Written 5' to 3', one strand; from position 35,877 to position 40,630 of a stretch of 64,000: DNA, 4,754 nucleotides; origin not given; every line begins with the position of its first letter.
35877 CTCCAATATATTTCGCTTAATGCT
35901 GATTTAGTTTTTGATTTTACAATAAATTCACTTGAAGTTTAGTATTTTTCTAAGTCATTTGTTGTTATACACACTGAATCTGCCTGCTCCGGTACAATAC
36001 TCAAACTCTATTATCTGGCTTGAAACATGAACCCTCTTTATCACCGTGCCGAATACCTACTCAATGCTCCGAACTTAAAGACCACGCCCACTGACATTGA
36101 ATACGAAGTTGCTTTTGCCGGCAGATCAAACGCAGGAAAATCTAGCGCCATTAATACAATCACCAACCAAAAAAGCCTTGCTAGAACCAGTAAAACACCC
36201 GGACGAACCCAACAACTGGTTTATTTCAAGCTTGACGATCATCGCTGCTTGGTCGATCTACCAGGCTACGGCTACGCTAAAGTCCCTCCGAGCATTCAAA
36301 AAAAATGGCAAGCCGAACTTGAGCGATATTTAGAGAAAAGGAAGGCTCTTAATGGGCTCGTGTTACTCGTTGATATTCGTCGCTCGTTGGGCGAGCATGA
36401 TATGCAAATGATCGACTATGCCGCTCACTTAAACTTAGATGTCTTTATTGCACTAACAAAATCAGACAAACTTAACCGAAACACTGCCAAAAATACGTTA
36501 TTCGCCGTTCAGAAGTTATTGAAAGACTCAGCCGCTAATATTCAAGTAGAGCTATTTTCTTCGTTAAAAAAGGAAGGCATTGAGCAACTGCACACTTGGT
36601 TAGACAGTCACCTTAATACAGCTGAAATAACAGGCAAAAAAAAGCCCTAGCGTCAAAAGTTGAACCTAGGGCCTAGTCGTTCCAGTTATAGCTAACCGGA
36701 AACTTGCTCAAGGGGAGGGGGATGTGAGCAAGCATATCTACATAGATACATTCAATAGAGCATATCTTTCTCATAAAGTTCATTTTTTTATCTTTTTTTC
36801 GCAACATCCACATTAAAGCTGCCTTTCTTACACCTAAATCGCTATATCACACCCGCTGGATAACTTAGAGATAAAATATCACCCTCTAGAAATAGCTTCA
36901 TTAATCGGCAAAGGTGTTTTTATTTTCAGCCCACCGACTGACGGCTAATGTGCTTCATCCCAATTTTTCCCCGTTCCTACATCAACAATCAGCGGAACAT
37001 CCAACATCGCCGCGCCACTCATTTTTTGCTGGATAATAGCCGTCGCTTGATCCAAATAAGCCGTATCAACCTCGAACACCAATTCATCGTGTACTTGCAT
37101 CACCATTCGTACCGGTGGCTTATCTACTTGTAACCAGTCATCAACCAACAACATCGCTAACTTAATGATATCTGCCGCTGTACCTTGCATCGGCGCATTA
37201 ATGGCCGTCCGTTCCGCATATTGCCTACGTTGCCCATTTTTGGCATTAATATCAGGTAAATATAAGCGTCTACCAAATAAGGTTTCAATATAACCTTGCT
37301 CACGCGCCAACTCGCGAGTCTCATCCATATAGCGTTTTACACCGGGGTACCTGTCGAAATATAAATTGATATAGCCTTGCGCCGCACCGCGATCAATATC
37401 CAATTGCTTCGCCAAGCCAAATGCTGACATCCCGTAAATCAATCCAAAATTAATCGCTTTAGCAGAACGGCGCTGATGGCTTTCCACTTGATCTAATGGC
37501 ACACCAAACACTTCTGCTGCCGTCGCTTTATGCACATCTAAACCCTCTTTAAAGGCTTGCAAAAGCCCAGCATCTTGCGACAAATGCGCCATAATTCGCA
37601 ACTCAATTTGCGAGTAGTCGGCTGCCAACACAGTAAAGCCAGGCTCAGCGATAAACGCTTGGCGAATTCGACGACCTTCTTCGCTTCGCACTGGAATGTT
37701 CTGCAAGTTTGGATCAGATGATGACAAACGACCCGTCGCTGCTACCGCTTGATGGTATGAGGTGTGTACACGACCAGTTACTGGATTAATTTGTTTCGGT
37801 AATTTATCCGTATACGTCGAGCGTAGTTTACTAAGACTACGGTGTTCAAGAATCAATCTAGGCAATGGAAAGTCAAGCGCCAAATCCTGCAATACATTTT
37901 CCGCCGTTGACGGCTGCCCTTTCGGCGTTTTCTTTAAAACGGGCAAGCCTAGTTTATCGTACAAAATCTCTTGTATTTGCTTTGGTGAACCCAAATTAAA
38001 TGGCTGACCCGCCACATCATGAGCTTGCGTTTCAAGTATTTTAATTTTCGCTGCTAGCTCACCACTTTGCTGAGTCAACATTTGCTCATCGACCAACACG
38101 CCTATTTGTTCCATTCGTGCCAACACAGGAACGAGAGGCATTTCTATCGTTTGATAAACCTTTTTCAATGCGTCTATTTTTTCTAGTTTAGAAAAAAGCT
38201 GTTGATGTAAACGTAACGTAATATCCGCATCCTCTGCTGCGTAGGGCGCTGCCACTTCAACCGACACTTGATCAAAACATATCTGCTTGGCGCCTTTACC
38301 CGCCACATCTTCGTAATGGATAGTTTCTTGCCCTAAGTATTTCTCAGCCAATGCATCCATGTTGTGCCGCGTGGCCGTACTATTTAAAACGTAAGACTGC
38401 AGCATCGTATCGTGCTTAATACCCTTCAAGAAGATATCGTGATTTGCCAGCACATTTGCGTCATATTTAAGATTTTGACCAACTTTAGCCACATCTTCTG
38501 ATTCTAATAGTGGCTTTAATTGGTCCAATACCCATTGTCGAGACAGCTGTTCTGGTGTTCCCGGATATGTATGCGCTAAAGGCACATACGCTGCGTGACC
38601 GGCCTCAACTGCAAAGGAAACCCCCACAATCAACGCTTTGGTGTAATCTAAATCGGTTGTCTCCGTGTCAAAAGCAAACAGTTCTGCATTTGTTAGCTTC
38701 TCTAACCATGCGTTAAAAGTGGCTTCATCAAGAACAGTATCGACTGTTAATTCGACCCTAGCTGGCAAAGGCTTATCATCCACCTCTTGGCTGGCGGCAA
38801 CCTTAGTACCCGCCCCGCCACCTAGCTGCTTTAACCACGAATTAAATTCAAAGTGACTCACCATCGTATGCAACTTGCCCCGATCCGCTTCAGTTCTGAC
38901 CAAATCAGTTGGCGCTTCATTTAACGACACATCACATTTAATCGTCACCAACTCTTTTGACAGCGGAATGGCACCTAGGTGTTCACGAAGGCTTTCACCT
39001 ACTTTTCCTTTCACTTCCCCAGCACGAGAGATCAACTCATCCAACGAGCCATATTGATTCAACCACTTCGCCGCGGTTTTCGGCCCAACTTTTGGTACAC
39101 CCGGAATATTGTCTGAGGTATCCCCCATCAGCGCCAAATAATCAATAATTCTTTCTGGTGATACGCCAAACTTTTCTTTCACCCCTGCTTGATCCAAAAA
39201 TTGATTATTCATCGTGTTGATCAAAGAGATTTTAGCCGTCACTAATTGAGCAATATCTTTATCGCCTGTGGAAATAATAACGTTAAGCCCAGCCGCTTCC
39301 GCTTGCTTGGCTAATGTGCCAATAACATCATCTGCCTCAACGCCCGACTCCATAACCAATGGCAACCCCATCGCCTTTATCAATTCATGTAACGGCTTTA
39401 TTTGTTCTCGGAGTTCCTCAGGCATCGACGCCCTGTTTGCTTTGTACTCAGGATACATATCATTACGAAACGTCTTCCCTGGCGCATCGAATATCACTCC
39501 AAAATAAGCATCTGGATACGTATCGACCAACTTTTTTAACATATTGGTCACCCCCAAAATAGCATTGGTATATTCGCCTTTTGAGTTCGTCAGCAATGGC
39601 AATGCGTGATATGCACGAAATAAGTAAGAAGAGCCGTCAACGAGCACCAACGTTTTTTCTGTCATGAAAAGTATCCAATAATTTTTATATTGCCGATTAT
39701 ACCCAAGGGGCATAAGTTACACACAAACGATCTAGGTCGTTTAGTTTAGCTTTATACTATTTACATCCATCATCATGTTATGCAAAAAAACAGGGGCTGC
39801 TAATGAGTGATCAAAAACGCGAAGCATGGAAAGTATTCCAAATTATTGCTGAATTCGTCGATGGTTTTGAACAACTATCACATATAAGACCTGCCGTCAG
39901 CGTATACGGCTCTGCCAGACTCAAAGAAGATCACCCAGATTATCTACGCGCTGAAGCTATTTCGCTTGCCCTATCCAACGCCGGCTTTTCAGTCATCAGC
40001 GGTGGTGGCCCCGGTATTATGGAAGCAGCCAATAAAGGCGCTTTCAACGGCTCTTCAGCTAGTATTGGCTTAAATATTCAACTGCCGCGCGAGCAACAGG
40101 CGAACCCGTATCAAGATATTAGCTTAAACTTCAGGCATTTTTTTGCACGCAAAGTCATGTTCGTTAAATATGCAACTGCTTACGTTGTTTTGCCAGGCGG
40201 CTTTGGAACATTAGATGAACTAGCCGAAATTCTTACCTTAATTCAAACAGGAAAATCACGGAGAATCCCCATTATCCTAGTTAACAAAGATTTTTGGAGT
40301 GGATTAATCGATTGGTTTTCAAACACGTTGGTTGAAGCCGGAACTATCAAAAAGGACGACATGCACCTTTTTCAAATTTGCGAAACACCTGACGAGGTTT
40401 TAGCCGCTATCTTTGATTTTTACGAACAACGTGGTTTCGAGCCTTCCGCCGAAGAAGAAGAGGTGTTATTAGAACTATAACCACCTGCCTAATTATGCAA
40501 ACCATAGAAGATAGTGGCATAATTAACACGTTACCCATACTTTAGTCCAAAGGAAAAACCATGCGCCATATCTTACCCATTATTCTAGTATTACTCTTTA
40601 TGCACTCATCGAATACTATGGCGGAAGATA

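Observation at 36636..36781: Unannotated sigmaE-type small RNA with an anti-Shine-Dalgarno loop at the Spot42/ErsA locus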

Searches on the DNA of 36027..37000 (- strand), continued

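Call 80: search_with_rna_model(model_id=R1, sources=[window, L001, L002, L003, L004, L005, L007, L008, L009, L010, L030, L036, L037, L039, L044, L045, L047, L051, L052, L053, L056, L059, L062, L066, L067, L071, L076, L080, L082], max_evalue=0.00001, make_alignment=true)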
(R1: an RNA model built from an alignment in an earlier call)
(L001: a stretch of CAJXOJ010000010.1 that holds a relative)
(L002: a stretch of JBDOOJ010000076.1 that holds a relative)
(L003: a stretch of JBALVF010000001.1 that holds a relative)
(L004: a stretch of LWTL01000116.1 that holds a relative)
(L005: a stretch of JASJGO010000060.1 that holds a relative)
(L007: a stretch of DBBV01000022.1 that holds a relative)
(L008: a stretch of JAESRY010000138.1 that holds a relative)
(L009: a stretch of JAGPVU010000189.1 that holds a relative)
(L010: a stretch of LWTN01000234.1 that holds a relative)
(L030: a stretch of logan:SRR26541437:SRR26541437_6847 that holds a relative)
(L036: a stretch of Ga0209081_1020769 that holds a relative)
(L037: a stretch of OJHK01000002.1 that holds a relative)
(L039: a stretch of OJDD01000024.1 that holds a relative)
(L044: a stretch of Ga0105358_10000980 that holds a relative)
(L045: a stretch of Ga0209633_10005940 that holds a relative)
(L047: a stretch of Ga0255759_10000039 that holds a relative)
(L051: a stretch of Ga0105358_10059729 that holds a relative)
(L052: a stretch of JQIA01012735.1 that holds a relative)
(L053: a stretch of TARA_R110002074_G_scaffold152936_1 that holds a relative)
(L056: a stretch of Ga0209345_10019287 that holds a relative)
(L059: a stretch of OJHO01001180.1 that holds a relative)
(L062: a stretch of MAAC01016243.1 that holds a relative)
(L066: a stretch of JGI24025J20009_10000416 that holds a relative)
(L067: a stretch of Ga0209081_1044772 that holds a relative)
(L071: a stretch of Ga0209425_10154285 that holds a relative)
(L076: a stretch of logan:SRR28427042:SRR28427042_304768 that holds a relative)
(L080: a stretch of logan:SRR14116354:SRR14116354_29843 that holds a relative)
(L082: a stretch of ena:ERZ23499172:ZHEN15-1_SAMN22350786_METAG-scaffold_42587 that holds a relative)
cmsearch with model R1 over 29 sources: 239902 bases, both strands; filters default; matches with E-value up to 0.00001: 29.
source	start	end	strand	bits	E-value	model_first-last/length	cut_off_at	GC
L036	98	217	+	126.3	4.2e-29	1-120/120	no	0.37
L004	3109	3228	-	123.2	2.4e-28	1-120/120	no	0.39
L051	789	907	+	122.8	3.1e-28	1-120/120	no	0.43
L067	1501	1621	+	121.6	6e-28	1-120/120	no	0.4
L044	5978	6099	-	121.5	6.3e-28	1-120/120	no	0.43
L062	10513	10632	-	116.9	8.8e-27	1-120/120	no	0.45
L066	3968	4087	-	114.6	3.3e-26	1-120/120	no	0.39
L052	1519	1639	+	111.3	2.2e-25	1-120/120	no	0.45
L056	1495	1615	+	110.8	2.8e-25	1-120/120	no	0.44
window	36635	36753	-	110.6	3.2e-25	1-120/120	no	0.45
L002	3108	3231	-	110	4.6e-25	1-120/120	no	0.44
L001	3108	3227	-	108.6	1e-24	1-120/120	no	0.42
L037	8647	8755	+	106.2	3.9e-24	1-120/120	no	0.43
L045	417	527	+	106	4.4e-24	1-120/120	no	0.41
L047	2319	2440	-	104.9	8.1e-24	1-120/120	no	0.42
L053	5701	5812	+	104.3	1.2e-23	1-120/120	no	0.45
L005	3107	3218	-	103.4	1.9e-23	1-120/120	no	0.47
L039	1843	1966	-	102.6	3.1e-23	1-120/120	no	0.39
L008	3105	3218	-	100.2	1.2e-22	1-120/120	no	0.41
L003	3107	3215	-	97.5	5.7e-22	1-120/120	no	0.45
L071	295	403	-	95.9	1.4e-21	1-120/120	no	0.48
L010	3110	3229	-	91.7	1.5e-20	1-120/120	no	0.43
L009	3107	3214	-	89.4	5.7e-20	1-120/120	no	0.51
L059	1858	1964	-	86.7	2.7e-19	1-120/120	no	0.48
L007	3107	3213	-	84.7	8.2e-19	1-120/120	no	0.5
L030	3132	3253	-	74.5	2.9e-16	1-120/120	no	0.44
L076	2108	2237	-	42.5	2.4e-08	1-120/120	no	0.57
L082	975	1104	-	37.6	3.9e-07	1-120/120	no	0.55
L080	1635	1768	-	32.6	6.6e-06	1-120/120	no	0.49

Alignment A5: 29 matches aligned to the model, 166 columns, each read 5' to 3' on its own strand. Consensus structure (alignment columns), stored with it:
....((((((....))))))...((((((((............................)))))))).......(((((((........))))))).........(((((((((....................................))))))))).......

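Call 84: search_rna_families(sources=[L076, L080, L082, L048], threshold=evalue, max_evalue=1)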
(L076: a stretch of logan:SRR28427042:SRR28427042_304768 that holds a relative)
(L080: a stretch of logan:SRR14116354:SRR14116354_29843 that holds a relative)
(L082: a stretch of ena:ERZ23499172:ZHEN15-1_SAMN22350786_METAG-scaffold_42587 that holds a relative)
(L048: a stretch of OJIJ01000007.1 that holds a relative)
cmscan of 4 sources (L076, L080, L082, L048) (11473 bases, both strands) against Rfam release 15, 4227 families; matches with E-value up to 1: 4.
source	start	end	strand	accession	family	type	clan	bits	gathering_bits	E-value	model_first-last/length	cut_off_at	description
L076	2111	2229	-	RF02232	sX13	Gene; sRNA;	-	26.2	50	0.12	1-115/115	no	Xanthomonadaceae sRNA sX13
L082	932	1072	-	RF02342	ar7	Gene; sRNA;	-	22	60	0.63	1-145/145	no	Alphaproteobacterial sRNA ar7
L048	1577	1680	-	RF02837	anti-hemB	Gene; sRNA;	-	21.9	49.5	0.18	1-81/81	no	Burkholderia RNA 7 (anti-hemB)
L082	976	1050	-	RF02837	anti-hemB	Gene; sRNA;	-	20.9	49.5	0.35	1-81/81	no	Burkholderia RNA 7 (anti-hemB)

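Call 88: search_rna_families(source=L076, start=2095, end=2275, threshold=evalue, max_evalue=10, show_alignments=3)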
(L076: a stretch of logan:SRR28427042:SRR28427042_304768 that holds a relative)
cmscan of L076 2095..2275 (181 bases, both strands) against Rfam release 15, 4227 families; matches with E-value up to 10: 15.
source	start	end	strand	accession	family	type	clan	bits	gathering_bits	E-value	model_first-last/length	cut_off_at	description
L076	2111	2229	-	RF02232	sX13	Gene; sRNA;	-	26.2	50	0.0019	1-115/115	no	Xanthomonadaceae sRNA sX13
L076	2113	2186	-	RF02833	Scr3202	Gene; sRNA;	-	19.3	52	0.81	1-95/95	no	Streptomyces RNA 3202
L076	2109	2204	-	RF02837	anti-hemB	Gene; sRNA;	-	19.2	49.5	0.017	1-81/81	no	Burkholderia RNA 7 (anti-hemB)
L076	2102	2189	-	RF00519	suhB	Gene; sRNA;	CL00108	17.6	41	0.14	1-77/77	no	Makes More Granules Regulator RNA (mmgR)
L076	2111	2185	-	RF01066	6C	Cis-reg;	-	17.5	47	2.8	1-75/75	no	6C RNA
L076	2110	2235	-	RF02342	ar7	Gene; sRNA;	-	15.5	60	0.33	1-145/145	no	Alphaproteobacterial sRNA ar7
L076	2109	2182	-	RF02230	sX11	Gene; sRNA;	-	14.3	70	1.1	1-138/138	no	Proteobacterial sRNA sX11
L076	2109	2180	-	RF00042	CopA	Gene; antisense;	-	12.9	60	8.3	1-92/92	no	CopA-like RNA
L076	2110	2183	-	RF02278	Betaproteobacteria_toxic_sRNA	Gene; sRNA;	-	12.1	50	4.3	1-64/64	no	Betaproteobacteria toxic small RNA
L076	2138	2155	+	RF03507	mir-4429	Gene; miRNA;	-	11.6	97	7.5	1-73/73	no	mir-4429 microRNA precursor family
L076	2109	2155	-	RF02399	NsiR1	Gene; sRNA;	-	11.5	39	6.8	1-60/60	no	Nitrogen stress-induced RNA 1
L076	2109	2193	-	RF02871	ncS54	Gene; sRNA;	-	11.4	43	4.4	1-79/79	no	Burkholderia sRNA 54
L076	2103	2152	-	RF02996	int-alpA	Gene; sRNA;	-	11.2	35.8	6.8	1-71/71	no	int-alpA RNA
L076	2116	2153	-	RF00065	snoR9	Gene; snRNA; snoRNA; CD-box;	CL00132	9.5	90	5.1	1-56/128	no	Small nucleolar RNA snoR9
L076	2122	2173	+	RF02038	SPRY4-IT1_1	Gene; lncRNA;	-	9.5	50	9.5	40-91/91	no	SPRY4-IT1 conserved region 1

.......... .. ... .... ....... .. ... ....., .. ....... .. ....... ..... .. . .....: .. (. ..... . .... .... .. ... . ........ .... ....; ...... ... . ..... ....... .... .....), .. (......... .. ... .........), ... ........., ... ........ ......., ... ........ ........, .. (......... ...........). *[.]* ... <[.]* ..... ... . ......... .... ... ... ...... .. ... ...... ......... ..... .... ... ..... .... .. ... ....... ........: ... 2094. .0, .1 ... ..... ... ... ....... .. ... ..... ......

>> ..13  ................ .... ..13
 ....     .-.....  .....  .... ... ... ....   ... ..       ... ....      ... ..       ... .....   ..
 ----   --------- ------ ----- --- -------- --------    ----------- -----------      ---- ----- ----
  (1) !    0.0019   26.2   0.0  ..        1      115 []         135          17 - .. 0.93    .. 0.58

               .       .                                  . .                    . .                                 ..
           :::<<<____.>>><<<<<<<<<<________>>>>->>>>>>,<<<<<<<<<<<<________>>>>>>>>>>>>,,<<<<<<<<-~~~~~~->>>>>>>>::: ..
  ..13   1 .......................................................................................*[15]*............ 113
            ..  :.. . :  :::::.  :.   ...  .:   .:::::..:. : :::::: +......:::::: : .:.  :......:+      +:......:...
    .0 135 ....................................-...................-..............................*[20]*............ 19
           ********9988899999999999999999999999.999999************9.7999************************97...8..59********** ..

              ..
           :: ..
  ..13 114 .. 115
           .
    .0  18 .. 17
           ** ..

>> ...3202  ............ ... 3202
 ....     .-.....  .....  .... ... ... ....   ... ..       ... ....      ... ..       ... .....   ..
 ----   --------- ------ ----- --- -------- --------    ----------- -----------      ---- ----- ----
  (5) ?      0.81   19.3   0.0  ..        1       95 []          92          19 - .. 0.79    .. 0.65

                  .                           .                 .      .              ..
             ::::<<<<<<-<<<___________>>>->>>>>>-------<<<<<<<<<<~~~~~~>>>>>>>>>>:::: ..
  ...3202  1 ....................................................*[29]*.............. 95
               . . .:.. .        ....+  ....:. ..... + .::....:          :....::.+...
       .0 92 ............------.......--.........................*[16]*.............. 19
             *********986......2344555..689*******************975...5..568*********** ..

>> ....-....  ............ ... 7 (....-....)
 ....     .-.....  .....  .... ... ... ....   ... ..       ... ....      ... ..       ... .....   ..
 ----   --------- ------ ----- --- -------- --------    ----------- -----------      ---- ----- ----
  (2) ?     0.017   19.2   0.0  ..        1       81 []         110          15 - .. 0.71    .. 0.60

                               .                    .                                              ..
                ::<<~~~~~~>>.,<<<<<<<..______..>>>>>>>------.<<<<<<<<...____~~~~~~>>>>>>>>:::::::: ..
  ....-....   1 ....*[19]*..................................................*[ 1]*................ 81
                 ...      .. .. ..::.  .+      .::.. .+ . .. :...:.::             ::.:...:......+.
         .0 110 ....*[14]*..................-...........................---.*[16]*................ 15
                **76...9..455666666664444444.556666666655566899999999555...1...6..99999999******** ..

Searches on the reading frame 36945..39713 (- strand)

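Call 23: search_protein_families(library=ncbifam, proteins=[window:36945-39713:-], max_evalue=0.00001)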
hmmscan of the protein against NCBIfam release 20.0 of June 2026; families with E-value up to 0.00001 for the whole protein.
window:36945-39713:- (922 aa): 14 families
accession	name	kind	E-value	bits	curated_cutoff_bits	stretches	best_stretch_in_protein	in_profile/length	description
NF004397.1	PRK05755.1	equivalog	0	1224.7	720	1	20-922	1-889/889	DNA polymerase I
TIGR00593.1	pola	equivalog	1e-293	977.1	600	1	22-922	1-890/890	DNA polymerase I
NF011539.0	PRK14975.1-3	equivalog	4.2e-104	349.1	640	1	314-920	37-627/628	bifunctional 3'-5' exonuclease/DNA polymerase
NF011541.0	PRK14975.2-1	equivalog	7.4e-79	265.7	871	1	347-920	23-635/645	bifunctional 3'-5' exonuclease/DNA polymerase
NF011540.0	PRK14975.1-4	equivalog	2e-76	257.8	601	1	392-919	57-574/576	bifunctional 3'-5' exonuclease/DNA polymerase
NF038380.1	phage_DpoZ_1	exception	3.3e-71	240.5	500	1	343-921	2-605/607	aminoadenine-incorporating DNA polymerase DpoZ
NF011545.0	PRK14976.1-2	equivalog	6.8e-70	235.6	434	1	16-291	3-286/287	5'-3' exonuclease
NF011547.0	PRK14976.1-4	equivalog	2.8e-60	204.1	305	1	20-295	2-286/291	5'-3' exonuclease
NF007017.0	PRK09482.1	equivalog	4.9e-48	163.9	261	1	21-269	4-250/257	flap endonuclease Xni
NF011543.0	PRK14975.2-3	equivalog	1.6e-47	162.1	1139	1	639-919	533-836/853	bifunctional 3'-5' exonuclease/DNA polymerase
NF011546.0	PRK14976.1-3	equivalog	9.1e-44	149.9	347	1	20-296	3-289/297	5'-3' exonuclease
NF011542.0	PRK14975.2-2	equivalog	3.7e-43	147.8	1061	1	639-885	494-750/802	bifunctional 3'-5' exonuclease/DNA polymerase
NF011538.0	PRK14975.1-1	equivalog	3.6e-17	62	389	1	602-903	243-533/557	bifunctional 3'-5' exonuclease/DNA polymerase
NF038381.1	phage_DpoZ_2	exception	9.2e-16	57.3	350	1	523-775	314-586/754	aminoadenine-incorporating DNA polymerase DpoZ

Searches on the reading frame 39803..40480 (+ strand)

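Call 23: search_protein_families(library=ncbifam, proteins=[window:39803-40480:+], max_evalue=0.00001)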
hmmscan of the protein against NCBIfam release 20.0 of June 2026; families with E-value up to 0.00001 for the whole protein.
window:39803-40480:+ (225 aa): 4 families
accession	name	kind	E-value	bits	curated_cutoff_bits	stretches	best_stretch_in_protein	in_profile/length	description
TIGR00730.1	TIGR00730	subfamily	5.2e-42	143.6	96.35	1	31-203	2-175/178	TIGR00730 family Rossman fold protein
NF058542.1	CtkRMPhLog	equivalog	1.3e-13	51.3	300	1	31-202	3-174/177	cytokinin riboside 5'-monophosphate phosphoribohydrolase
TIGR00725.1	TIGR00725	hypoth_equivalog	8.8e-13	48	106.9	1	32-146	4-114/159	TIGR00725 family protein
NF038390.1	Nsidase_PpnN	equivalog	2.1e-07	30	450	0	119-161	241-285/450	nucleotide 5'-monophosphate nucleosidase PpnN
